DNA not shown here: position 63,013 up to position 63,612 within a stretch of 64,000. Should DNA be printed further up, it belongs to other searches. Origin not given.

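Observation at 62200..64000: AT-rich accessory patch: decayed integrase plus a compact cassette of unrecognised small proteins (candidate toxin/immunity-like system)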

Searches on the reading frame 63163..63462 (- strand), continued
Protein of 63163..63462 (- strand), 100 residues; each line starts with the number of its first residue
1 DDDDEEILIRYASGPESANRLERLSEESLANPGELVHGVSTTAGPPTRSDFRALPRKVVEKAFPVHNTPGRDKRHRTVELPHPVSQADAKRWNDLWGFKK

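Call 70: search_protein_families(library=pfam, proteins=[L014:7475-8212:+, L014:11399-11716:+, L014:11730-12101:+, L014:12101-12568:+, L014:13348-14058:+, L014:8285-9049:+], max_evalue=0.01)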
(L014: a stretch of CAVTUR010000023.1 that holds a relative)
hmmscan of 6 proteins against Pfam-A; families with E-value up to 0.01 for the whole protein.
L014:7475-8212:+ (246 aa): 0 families

L014:11399-11716:+ (106 aa): 0 families

L014:11730-12101:+ (124 aa): 0 families

L014:12101-12568:+ (156 aa): 1 family
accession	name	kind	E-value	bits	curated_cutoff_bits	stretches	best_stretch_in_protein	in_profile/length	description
PF10049.14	DUF2283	-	1.6e-13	51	23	2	79-120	4-46/49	Protein of unknown function (DUF2283)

L014:13348-14058:+ (237 aa): 0 families

L014:8285-9049:+ (255 aa): 3 families
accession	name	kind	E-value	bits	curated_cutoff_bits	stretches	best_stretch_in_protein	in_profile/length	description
PF05593.20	RHS_repeat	-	4.3e-05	24.3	22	0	109-143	1-30/38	RHS Repeat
PF12930.12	DUF3836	-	0.0008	19.7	25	0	182-224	31-75/127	Family of unknown function (DUF3836)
PF07661.19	MORN_2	-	0.0031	18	29.6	0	184-199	5-20/22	MORN repeat variant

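Call 96: search_protein_families(library=pfam, proteins=[L014:5074-6039:+, L014:5883-7007:+, L032:14637-15431:+], max_evalue=0.1)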
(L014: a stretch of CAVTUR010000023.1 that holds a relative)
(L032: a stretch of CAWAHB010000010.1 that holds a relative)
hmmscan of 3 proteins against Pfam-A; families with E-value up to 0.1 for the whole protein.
L014:5074-6039:+ (322 aa): 5 families
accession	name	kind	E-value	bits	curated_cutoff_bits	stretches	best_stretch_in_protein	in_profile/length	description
PF00589.27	Phage_integrase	-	5.9e-44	150.3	27.1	1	133-304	3-169/172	Phage integrase family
PF02899.23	Phage_int_SAM_1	-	1.1e-07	32.4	22.3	1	22-109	11-83/83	Phage integrase, N-terminal SAM-like domain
PF13495.12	Phage_int_SAM_4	-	9.3e-07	29.6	27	1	12-108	1-81/85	Phage integrase, N-terminal SAM-like domain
PF00905.27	Transpeptidase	-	0.017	14.8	22.1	1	11-77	114-183/299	Penicillin binding protein transpeptidase domain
PF11917.13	DUF3435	-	0.023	14.1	25.8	1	239-319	172-255/418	Protein of unknown function (DUF3435)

L014:5883-7007:+ (375 aa): 2 families
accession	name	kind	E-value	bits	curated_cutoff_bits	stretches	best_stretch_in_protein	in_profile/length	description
PF00589.27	Phage_integrase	-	2.4e-38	132.1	27.1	1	169-362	2-170/172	Phage integrase family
PF02899.23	Phage_int_SAM_1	-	1.3e-05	25.8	22.3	1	60-143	4-79/83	Phage integrase, N-terminal SAM-like domain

L032:14637-15431:+ (265 aa): 3 families
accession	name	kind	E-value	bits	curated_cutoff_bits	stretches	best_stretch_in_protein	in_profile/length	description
PF00589.27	Phage_integrase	-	3.6e-28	98.9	27.1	1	113-263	2-148/172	Phage integrase family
PF13495.12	Phage_int_SAM_4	-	0.00097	19.9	27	1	4-89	5-81/85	Phage integrase, N-terminal SAM-like domain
PF02899.23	Phage_int_SAM_1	-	0.018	15.8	22.3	1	4-90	4-83/83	Phage integrase, N-terminal SAM-like domain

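Call 97: search_dna_similar(query=window:63163-63462:-, collection=plasmids, mode=protein, max_evalue=0.001, max_rows=15)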
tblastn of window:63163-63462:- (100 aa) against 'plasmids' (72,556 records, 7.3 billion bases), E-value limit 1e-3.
No match.
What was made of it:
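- Tried and rejected: There is no plasmid match to B-CT (call 97).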
